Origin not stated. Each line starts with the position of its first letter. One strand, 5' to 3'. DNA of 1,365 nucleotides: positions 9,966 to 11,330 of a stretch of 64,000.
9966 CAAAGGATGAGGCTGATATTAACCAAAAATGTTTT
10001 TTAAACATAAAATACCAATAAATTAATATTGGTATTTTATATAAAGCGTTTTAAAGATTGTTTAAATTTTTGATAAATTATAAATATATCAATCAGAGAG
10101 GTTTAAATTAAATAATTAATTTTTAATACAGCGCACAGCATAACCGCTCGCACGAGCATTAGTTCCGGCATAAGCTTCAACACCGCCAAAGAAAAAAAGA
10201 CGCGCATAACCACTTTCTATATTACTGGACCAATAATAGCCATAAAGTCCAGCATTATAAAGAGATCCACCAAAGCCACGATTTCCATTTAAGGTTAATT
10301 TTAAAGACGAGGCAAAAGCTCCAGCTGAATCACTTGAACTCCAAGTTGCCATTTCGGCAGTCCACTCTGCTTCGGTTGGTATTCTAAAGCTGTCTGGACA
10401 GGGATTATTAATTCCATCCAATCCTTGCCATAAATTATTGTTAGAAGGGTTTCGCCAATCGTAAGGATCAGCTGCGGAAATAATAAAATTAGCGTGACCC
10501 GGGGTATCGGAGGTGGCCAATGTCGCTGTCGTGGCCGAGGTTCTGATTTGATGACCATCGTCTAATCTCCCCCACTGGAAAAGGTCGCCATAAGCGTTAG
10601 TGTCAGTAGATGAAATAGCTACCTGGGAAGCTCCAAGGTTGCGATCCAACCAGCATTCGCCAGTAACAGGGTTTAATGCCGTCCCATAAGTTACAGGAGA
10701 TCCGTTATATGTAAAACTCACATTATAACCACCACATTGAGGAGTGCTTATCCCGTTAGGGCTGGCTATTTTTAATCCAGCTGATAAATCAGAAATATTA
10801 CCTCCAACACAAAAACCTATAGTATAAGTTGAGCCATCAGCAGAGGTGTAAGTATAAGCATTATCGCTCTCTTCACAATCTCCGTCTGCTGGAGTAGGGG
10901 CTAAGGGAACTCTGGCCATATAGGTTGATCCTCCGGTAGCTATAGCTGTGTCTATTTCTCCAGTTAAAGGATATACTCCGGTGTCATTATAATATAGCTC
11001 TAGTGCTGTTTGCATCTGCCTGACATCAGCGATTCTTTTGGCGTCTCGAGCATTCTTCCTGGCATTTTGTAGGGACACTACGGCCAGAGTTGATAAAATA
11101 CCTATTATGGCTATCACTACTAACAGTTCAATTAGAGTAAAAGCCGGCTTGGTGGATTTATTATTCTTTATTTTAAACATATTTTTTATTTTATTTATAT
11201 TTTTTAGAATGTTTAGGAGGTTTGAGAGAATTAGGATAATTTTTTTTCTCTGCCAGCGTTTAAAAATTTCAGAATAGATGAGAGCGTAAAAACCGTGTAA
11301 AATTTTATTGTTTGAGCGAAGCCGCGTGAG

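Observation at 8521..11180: ComEC channel paired with a pilin-like protein carrying a Fib_succ_major-type C-terminal domain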

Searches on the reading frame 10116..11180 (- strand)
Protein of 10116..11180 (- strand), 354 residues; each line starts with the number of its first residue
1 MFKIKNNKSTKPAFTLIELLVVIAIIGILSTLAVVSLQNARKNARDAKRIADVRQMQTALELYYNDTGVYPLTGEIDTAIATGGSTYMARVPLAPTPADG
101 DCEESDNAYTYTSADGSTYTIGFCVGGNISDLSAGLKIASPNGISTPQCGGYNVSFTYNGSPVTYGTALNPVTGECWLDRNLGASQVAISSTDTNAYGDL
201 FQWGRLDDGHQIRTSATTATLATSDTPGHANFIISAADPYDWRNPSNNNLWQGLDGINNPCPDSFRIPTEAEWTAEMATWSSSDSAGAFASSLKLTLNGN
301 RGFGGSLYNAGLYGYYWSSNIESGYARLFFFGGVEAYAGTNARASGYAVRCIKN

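Call 3: search_protein_families(library=pfam, proteins=[window:10116-11180:-], max_evalue=0.1)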
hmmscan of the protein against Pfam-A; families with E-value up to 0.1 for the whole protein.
window:10116-11180:- (354 aa): 3 families
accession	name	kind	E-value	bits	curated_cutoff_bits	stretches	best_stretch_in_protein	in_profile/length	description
PF09603.15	Fib_succ_major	-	3.9e-07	30.9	33.9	1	176-353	7-187/187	Fibrobacter succinogenes major domain (Fib_succ_major)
PF07963.17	N_methyl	-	6.1e-07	29.2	21.2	1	13-33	6-26/27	Prokaryotic N-terminal methylation motif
PF08334.16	T2SSG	-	0.05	14.1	21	1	40-75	5-40/108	Type II secretion system (T2SS), protein G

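Call 4: search_protein_families(library=ncbifam, proteins=[window:10116-11180:-], max_evalue=0.1)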
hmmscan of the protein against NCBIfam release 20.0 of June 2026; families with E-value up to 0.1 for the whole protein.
window:10116-11180:- (354 aa): 15 families
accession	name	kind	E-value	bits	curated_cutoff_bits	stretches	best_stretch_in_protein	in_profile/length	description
TIGR01710.1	typeII_sec_gspG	equivalog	1.6e-10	41.2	88.85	1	14-74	3-63/134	type II secretion system major pseudopilin GspG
TIGR01708.2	typeII_sec_gspH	equivalog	1.1e-07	32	80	1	14-49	4-38/169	type II secretion system minor pseudopilin GspH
TIGR02532.1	IV_pilin_GFxxxE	domain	1.9e-07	30.7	16.3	1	14-34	4-24/24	prepilin-type N-terminal cleavage/methylation domain-containing protein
TIGR02145.1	Fib_succ_major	domain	9e-07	29.7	41.65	1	194-354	43-176/176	FISUMP domain-containing protein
NF007862.0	PRK10574.1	equivalog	1.6e-06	28.3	138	1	11-64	4-57/145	prepilin peptidase-dependent pilin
NF040999.1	pilin_ComGC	equivalog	3.1e-06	27.3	75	1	13-70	3-60/84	competence type IV pilus major pilin ComGC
NF041775.1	typeIV_PilA_Myxo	equivalog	3.3e-06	27.2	400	1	13-116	12-111/214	type IV pilin protein PilA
NF041013.1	T4P_ComGE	equivalog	1.9e-05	24.7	49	1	12-66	4-59/83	competence type IV pilus minor pilin ComGE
TIGR02596.1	TIGR02596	subfamily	7.3e-05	22.9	70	1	14-52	1-42/196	Verru_Chthon cassette protein D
NF007800.0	PRK10506.1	equivalog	0.00056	19.8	158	1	7-56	4-53/163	prepilin peptidase-dependent protein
TIGR02599.1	TIGR02599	subfamily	0.0034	16.7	256.5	1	13-61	1-50/361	Verru_Chthon cassette protein C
NF040982.1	ComGD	equivalog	0.008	16.6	70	1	12-40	2-29/139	competence type IV pilus minor pilin ComGD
TIGR01711.1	gspJ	equivalog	0.0087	15.9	64.85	1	14-63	3-53/192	type II secretion system minor pseudopilin GspJ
NF041002.1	pilin_ComGF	equivalog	0.04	14.1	80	1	12-48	2-38/139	competence type IV pilus minor pilin ComGF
TIGR01707.1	gspI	equivalog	0.097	13.2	44.35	0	14-44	2-31/101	type II secretion system minor pseudopilin GspI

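Call 9: find_homologous_proteins(query=window:10116-11180:-)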
Query window:10116-11180:- (354 aa): 3620 proteins with E <= 0.001 among 8000 candidates; the best 120 are listed.
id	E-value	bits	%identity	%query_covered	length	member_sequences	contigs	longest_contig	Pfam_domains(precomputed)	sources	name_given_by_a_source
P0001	8.4e-237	803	100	100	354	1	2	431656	PF09603.16,PF07963.18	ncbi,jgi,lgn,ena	-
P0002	8.8e-163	559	72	99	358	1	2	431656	PF07963.18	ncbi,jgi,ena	-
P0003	8.6e-151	520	68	98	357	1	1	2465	PF07963.18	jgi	-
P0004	1.5e-147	509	67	100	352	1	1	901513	PF09603.16,PF07963.18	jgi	jgi:prepilin-type N-terminal cleavage/methylation domain-containing protein/uncharacterized protein 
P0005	7.2e-141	487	55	58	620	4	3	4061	PF09603.16,PF26696.1,PF26707.1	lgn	-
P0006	5.4e-139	481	55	63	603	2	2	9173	PF09603.16,PF26696.1,PF26707.1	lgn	-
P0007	9.0e-138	477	61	100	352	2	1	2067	PF09603.16,PF07963.18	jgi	jgi:prepilin-type N-terminal cleavage/methylation domain-containing protein/uncharacterized protein 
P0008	1.7e-137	476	60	100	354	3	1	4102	PF09603.16,PF07963.18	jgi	jgi:prepilin-type N-terminal cleavage/methylation domain-containing protein/uncharacterized protein 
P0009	9.0e-132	457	63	98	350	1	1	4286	PF09603.16,PF07963.18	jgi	jgi:prepilin-type N-terminal cleavage/methylation domain-containing protein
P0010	1.6e-131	457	61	97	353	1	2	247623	PF09603.16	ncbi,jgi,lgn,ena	-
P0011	2.3e-127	443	58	100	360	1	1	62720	PF09603.16,PF07963.18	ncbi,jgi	ncbi:MAG: prepilin-type N-terminal cleavage/methylation domain-containing protein [Patescibacteria g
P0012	2.5e-126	439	57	52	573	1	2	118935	PF09603.16,PF26696.1,PF26707.1,PF00041.28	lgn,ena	-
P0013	7.1e-126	438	55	55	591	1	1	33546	PF09603.16,PF26707.1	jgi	jgi:uncharacterized protein (TIGR02145 family)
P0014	1.4e-125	437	58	53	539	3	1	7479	PF09603.16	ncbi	-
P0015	1.7e-125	437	59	99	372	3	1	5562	PF07963.18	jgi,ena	-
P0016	3.3e-125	436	59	100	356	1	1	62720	PF09603.16,PF07963.18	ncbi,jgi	ncbi:MAG: FISUMP domain-containing protein [Patescibacteria group bacterium]|jgi:prepilin-type N-ter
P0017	7.2e-125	435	58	99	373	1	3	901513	PF09603.16,PF07963.18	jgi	jgi:prepilin-type N-terminal cleavage/methylation domain-containing protein/uncharacterized protein 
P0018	3.5e-124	432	57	52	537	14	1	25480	PF09603.16,PF26707.1,PF18998.7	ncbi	-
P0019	1.6e-123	430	48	66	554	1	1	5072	PF09603.16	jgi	jgi:uncharacterized protein (TIGR02145 family)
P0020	7.8e-123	428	58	51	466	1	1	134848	PF09603.16,PF26707.1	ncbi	ncbi:major paralogous domain-containing protein, partial [Candidatus Electrothrix aarhusensis]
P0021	1.2e-122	427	52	55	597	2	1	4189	PF09603.16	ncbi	ncbi:MAG: hypothetical protein ACK452_17090, partial [Bacteroidota bacterium]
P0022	2.4e-122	426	53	57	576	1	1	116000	PF09603.16,PF26696.1,PF26707.1,PF00041.28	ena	-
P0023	4.0e-122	426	53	58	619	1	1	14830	PF09603.16,PF26696.1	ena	-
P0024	5.8e-122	425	54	54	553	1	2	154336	PF09603.16,PF26707.1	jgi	jgi:uncharacterized protein (TIGR02145 family)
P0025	7.7e-122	425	58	52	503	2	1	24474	PF09603.16,PF26707.1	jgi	jgi:uncharacterized protein (TIGR02145 family)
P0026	1.6e-121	424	59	52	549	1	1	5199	PF09603.16,PF26707.1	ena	-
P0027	1.7e-121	424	57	58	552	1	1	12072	PF09603.16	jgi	jgi:uncharacterized protein (TIGR02145 family)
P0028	5.4e-121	422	56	55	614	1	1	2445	PF09603.16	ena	-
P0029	7.9e-121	421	54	52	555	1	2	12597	PF09603.16,PF26707.1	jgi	jgi:uncharacterized protein (TIGR02145 family)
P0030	2.1e-120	420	56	52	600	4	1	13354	PF09603.16,PF26696.1,PF26707.1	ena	-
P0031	2.2e-120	420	60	50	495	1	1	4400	PF09603.16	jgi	jgi:uncharacterized protein (TIGR02145 family)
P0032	5.9e-120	418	46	70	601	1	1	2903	PF09603.16,PF26707.1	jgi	jgi:uncharacterized protein (TIGR02145 family)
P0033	1.2e-119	418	53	55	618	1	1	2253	PF09603.16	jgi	-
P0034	7.4e-119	415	53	54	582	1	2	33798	PF09603.16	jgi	jgi:uncharacterized protein (TIGR02145 family)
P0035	1.0e-118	414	54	100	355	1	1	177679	PF07963.18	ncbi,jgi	ncbi:MAG: prepilin-type N-terminal cleavage/methylation domain-containing protein [Patescibacteria g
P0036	1.4e-118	414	56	52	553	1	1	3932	PF09603.16,PF26707.1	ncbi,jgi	jgi:uncharacterized protein (TIGR02145 family)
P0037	3.0e-118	413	54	55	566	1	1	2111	PF26707.1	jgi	jgi:uncharacterized protein (TIGR02145 family)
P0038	2.2e-117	410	56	51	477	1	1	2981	PF09603.16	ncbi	-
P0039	1.6e-116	407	57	52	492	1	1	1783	PF09603.16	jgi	jgi:uncharacterized protein (TIGR02145 family)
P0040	3.1e-116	406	55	99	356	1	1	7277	PF09603.16,PF07963.18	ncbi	-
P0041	4.0e-116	406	52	60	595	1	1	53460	PF09603.16,PF26707.1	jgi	jgi:uncharacterized protein (TIGR02145 family)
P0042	5.0e-116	406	53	52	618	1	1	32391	PF09603.16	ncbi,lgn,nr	ncbi:MAG: fibrobacter succinogenes major paralogous domain-containing protein [Bacteroidia bacterium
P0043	1.3e-115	404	56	55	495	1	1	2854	PF09603.16,PF26707.1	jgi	jgi:hypothetical protein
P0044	1.1e-114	401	57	51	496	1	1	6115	PF09603.16,PF26707.1,PF18998.7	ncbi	-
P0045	1.4e-113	398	51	55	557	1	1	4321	PF09603.16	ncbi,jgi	jgi:uncharacterized protein (TIGR02145 family)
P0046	2.1e-112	394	57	52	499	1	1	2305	PF09603.16,PF26707.1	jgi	jgi:uncharacterized protein (TIGR02145 family)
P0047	2.2e-112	394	55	52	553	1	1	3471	PF09603.16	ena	-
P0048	3.5e-112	393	56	52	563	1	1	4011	PF09603.16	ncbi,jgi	jgi:hypothetical protein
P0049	9.3e-112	392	51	54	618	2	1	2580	PF09603.16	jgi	jgi:uncharacterized protein (TIGR02145 family)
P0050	1.5e-111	391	55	53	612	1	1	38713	PF09603.16,PF26707.1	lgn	-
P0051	2.0e-111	390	53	52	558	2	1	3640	PF09603.16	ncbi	-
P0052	1.8e-110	387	52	55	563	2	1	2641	PF09603.16,PF26707.1,PF07603.18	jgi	jgi:uncharacterized protein (TIGR02145 family)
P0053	4.7e-109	383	53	96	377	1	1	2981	PF09603.16,PF07963.18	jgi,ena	-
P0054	5.3e-108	379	54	52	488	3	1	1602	PF09603.16,PF26707.1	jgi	jgi:uncharacterized protein (TIGR02145 family)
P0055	9.5e-108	378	52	52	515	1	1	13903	PF09603.16,PF26707.1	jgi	jgi:uncharacterized protein (TIGR02145 family)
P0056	2.3e-107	377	52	55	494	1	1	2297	PF09603.16,PF26707.1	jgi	jgi:uncharacterized protein (TIGR02145 family)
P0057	3.1e-107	377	50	99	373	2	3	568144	PF09603.16,PF07963.18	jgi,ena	-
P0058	4.2e-107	376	56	52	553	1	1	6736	PF09603.16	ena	-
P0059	1.0e-106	375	54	52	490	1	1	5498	PF09603.16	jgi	jgi:hypothetical protein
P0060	1.5e-105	371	50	58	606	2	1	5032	PF09603.16,PF26696.1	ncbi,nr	ncbi:MAG: fibrobacter succinogenes major paralogous domain-containing protein [Chitinophagaceae bact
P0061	5.1e-105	369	51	54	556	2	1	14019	PF09603.16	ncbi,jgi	jgi:uncharacterized protein (TIGR02145 family)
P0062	1.4e-104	368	59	52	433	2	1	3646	PF09603.16,PF26707.1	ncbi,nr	ncbi:MAG: FISUMP domain-containing protein [Bacteroidales bacterium]|nr:FISUMP domain-containing pro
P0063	3.5e-104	367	55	51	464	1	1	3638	PF09603.16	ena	-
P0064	5.5e-104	366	43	69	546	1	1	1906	PF09603.16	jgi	jgi:hypothetical protein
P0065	6.9e-103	362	51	99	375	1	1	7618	PF07963.18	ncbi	-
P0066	1.8e-102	361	50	53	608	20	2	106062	PF09603.16,PF26696.1,PF26707.1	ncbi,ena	-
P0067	7.2e-102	359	51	58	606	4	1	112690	PF09603.16,PF26696.1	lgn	-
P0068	1.9e-101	358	48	69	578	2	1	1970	PF09603.16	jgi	jgi:uncharacterized protein (TIGR02145 family)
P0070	1.6e-99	351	44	67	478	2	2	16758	PF09603.16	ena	-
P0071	2.1e-99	351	45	74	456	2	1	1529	PF09603.16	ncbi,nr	ncbi:MAG: hypothetical protein EBS53_16545, partial [Bacteroidetes bacterium]|nr:hypothetical protei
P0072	3.3e-99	350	49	53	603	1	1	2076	PF09603.16,PF26707.1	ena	-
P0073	1.5e-98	348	56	52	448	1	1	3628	PF09603.16,PF26707.1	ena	-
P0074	7.1e-98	346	50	51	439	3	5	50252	PF09603.16,PF09479.17,PF07963.18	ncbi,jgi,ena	-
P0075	5.4e-97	343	55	58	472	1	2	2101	PF09603.16,PF26707.1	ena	-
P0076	3.7e-96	340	56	54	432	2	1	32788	PF09603.16,PF07963.18,PF05345.19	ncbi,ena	ncbi:MAG: prepilin-type N-terminal cleavage/methylation domain-containing protein [Candidatus Falkow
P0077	6.4e-95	336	59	58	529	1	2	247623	PF09603.16,PF24908.1,PF05345.19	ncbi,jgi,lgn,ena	-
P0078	1.9e-94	335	49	98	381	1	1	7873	PF09603.16,PF07963.18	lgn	-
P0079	1.5e-93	332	49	100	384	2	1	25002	PF09603.16,PF07963.18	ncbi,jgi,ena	-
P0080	2.3e-93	331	52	58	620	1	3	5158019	PF09603.16,PF26696.1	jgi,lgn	jgi:hypothetical protein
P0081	3.3e-92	327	49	98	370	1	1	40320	PF07963.18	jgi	jgi:prepilin-type N-terminal cleavage/methylation domain-containing protein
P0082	8.7e-92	326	52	97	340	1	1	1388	PF09603.16,PF07963.18,PF08334.17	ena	-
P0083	4.5e-91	323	64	57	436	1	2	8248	PF09603.16,PF07963.18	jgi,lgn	jgi:prepilin-type N-terminal cleavage/methylation domain-containing protein/uncharacterized protein 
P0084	7.4e-91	323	49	99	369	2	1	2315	PF09603.16,PF07963.18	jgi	-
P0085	1.2e-90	322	54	52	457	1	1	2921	PF09603.16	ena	-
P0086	4.9e-90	320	49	98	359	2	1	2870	PF07963.18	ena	-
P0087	2.2e-89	318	48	98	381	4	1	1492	PF07963.18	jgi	jgi:prepilin-type N-terminal cleavage/methylation domain-containing protein/uncharacterized protein 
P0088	4.4e-89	317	50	97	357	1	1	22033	PF09603.16,PF07963.18,PF26707.1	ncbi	-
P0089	1.3e-88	315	46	98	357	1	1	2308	PF07963.18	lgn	-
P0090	3.7e-87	311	47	85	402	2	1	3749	PF09603.16,PF18998.7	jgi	-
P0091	2.2e-86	308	45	100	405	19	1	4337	PF09603.16,PF07963.18,PF08334.17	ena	-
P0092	3.8e-86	307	53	59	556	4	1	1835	PF09603.16,PF26707.1,PF07603.18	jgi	jgi:hypothetical protein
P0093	5.1e-86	307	50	51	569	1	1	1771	PF09603.16,PF26707.1,PF07603.18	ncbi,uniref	ncbi:MAG: hypothetical protein GY712_00030, partial [Oceanicoccus sp.]|uniref:FISUMP domain-containi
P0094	2.1e-85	305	48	97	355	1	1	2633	PF09603.16,PF07963.18,PF26707.1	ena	-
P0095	4.3e-85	304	55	60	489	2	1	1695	PF07963.18,PF08334.17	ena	-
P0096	4.5e-85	304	46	99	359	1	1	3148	PF07963.18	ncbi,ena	-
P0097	2.2e-83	298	51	55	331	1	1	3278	PF09603.16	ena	-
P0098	2.4e-83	298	46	68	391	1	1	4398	PF09603.16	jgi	jgi:uncharacterized protein (TIGR02145 family)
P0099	2.9e-83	298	54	52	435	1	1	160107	PF09603.16,PF18998.7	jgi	jgi:uncharacterized protein (TIGR02145 family)/uncharacterized repeat protein (TIGR02543 family)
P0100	2.5e-82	295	55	52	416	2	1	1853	PF09603.16,PF26707.1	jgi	jgi:uncharacterized protein (TIGR02145 family)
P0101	7.4e-82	293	46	97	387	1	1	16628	PF09603.16,PF07963.18,PF08334.17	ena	-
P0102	1.9e-81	292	41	72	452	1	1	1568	PF09603.16,PF11617.14,PF26707.1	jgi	jgi:uncharacterized protein (TIGR02145 family)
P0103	3.3e-81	291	45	98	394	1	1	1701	PF07963.18,PF08334.17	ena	-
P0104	6.5e-80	287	48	54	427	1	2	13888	PF09603.16,PF07963.18,PF05345.19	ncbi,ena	ncbi:MAG: prepilin-type N-terminal cleavage/methylation domain-containing protein [Candidatus Falkow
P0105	6.5e-80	287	44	97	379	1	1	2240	PF09603.16,PF07963.18,PF08334.17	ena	-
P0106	7.6e-80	287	40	98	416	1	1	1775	PF07963.18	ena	-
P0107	8.5e-80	286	44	100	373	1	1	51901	PF09603.16,PF07963.18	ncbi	ncbi:MAG: FISUMP domain-containing protein [bacterium]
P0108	9.3e-80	286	48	97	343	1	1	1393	PF07963.18,PF08334.17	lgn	-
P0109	2.4e-79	285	57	42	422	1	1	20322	PF09603.16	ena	-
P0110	2.4e-79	285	46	98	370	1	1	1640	PF09603.16,PF07963.18,PF26707.1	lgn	-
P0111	5.5e-79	284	52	63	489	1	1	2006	PF09603.16,PF07963.18,PF08334.17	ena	-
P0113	7.7e-79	283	45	99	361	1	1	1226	PF07963.18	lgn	-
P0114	1.3e-78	283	46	97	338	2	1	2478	PF09603.16,PF07963.18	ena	-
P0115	1.9e-78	282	47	98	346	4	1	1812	PF09603.16,PF07963.18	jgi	-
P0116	2.3e-78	282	52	60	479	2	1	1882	PF07963.18,PF26707.1,PF08334.17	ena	-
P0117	2.4e-78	282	45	97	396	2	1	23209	PF09603.16,PF07963.18,PF08334.17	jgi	jgi:type II secretion system protein G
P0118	4.3e-78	281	44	99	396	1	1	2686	PF09603.16,PF07963.18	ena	-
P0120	7.8e-78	280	44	99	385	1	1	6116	PF09603.16,PF07963.18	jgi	jgi:prepilin-type N-terminal cleavage/methylation domain-containing protein/uncharacterized protein 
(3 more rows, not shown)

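Call 12: find_encoding_contigs(protein=P0001, flank=10000, max_places=4)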
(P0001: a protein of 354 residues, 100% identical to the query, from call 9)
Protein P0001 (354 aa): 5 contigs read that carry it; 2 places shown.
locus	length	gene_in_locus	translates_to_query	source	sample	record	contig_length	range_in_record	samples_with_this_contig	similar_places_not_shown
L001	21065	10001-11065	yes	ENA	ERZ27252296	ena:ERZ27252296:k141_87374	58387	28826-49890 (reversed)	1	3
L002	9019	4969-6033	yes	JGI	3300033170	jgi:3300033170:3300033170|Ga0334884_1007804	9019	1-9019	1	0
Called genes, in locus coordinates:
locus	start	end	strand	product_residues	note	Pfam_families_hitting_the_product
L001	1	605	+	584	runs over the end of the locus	PF07973:tRNA_SAD, PF00587:tRNA-synt_2b, PF03129:HGTP_anticodon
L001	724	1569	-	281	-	PF01791:DeoC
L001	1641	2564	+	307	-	-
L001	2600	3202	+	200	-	PF00081:Sod_Fe_N, PF02777:Sod_Fe_C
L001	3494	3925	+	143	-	PF02381:MraZ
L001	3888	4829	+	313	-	PF01795:Methyltransf_5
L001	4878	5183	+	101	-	-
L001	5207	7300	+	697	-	PF03717:PBP_dimer (faint), PF00905:Transpeptidase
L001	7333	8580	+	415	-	PF08245:Mur_ligase_M, PF02875:Mur_ligase_C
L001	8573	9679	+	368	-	PF03462:PCRF, PF00472:RF-1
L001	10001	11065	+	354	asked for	PF07963:N_methyl (weak), PF09603:Fib_succ_major (faint)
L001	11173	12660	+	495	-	PF13567:DUF4131, PF03772:Competence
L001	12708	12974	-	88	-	PF00830:Ribosomal_L28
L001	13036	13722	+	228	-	PF02163:Peptidase_M50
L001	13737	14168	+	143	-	PF04307:YdjM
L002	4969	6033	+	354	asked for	PF07963:N_methyl (weak), PF09603:Fib_succ_major (faint)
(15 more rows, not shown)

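Call 17: find_encoding_contigs(protein=P0002, flank=10000, max_places=2)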
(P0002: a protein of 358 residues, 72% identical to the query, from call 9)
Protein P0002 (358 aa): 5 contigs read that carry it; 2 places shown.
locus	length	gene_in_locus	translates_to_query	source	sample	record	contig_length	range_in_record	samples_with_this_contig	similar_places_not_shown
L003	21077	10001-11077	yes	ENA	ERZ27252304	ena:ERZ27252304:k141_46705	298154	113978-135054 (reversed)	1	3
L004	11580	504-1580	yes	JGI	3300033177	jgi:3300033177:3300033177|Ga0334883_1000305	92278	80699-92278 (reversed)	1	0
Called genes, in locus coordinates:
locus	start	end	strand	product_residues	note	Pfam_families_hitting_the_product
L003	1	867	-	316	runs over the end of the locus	PF00892:EamA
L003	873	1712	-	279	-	PF22435:MRM3-like_sub_bind, PF00588:SpoU_methylase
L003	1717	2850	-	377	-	PF07907:YibE_F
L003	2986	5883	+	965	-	PF00912:Transgly, PF00905:Transpeptidase, PF17957:Big_7 (weak)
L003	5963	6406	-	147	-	PF07963:N_methyl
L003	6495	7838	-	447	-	PF22053:DUF6938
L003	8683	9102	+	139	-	PF04519:Bactofilin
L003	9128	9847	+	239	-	PF00781:DAGK_cat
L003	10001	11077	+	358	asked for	PF07963:N_methyl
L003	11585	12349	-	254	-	PF02096:60KD_IMP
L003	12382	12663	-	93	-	PF01809:YidD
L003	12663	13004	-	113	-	PF00825:Ribonuclease_P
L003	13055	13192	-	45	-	PF00468:Ribosomal_L34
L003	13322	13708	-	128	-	-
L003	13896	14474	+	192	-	PF13189:Cytidylate_kin2, PF13207:AAA_17, PF13238:AAA_18, PF02224:Cytidylate_kin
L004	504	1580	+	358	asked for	PF07963:N_methyl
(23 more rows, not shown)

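Call 18: find_encoding_contigs(protein=P0004, flank=8000, max_places=2)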
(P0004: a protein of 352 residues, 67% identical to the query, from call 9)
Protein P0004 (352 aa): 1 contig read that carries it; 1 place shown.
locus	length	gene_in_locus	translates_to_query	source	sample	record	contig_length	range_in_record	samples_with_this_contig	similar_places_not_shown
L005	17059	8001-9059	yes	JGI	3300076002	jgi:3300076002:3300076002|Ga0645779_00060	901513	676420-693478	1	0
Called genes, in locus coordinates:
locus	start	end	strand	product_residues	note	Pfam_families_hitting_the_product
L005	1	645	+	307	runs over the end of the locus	-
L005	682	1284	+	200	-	PF00081:Sod_Fe_N, PF02777:Sod_Fe_C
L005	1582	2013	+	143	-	PF02381:MraZ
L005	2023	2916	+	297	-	PF01795:Methyltransf_5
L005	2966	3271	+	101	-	-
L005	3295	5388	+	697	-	PF03717:PBP_dimer (faint), PF00905:Transpeptidase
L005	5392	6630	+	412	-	PF08245:Mur_ligase_M, PF02875:Mur_ligase_C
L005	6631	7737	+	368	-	PF03462:PCRF, PF00472:RF-1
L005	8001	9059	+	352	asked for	PF07963:N_methyl (weak), PF09603:Fib_succ_major (faint)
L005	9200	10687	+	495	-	PF13567:DUF4131, PF03772:Competence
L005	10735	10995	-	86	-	PF00830:Ribosomal_L28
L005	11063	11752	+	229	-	PF02163:Peptidase_M50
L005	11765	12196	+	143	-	PF04307:YdjM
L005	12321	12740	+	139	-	PF00164:Ribosom_S12_S23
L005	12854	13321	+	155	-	PF00177:Ribosomal_S7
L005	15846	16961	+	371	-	PF07963:N_methyl (weak), PF09603:Fib_succ_major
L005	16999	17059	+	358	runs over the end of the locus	PF07963:N_methyl, PF09603:Fib_succ_major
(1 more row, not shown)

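Call 19: find_encoding_contigs(protein=P0010, flank=8000, max_places=2)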
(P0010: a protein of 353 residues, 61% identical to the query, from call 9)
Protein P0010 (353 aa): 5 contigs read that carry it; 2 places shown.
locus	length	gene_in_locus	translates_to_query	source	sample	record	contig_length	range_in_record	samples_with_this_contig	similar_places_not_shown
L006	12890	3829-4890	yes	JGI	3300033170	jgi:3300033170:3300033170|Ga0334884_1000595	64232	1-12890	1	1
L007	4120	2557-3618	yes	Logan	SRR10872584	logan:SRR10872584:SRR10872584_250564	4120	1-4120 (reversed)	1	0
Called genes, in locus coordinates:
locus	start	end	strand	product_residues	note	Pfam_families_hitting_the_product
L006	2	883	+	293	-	?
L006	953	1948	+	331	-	PF07963:N_methyl, PF22904:NOMO1-like_2nd (faint)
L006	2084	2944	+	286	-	PF00050:Kazal_1, PF07648:Kazal_2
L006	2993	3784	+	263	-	-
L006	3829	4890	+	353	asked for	PF09603:Fib_succ_major (weak)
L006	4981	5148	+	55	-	-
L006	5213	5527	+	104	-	PF01906:YbjQ_1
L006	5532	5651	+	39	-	-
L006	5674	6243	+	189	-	PF01863:YgjP-like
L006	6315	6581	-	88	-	PF01541:GIY-YIG (weak)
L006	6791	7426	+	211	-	PF00717:Peptidase_S24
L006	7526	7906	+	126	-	-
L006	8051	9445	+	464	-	PF01336:tRNA_anti-codon, PF00152:tRNA-synt_2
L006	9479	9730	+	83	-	PF18893:DUF5652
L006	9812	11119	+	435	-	PF01336:tRNA_anti-codon, PF00152:tRNA-synt_2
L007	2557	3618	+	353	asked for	PF09603:Fib_succ_major (weak)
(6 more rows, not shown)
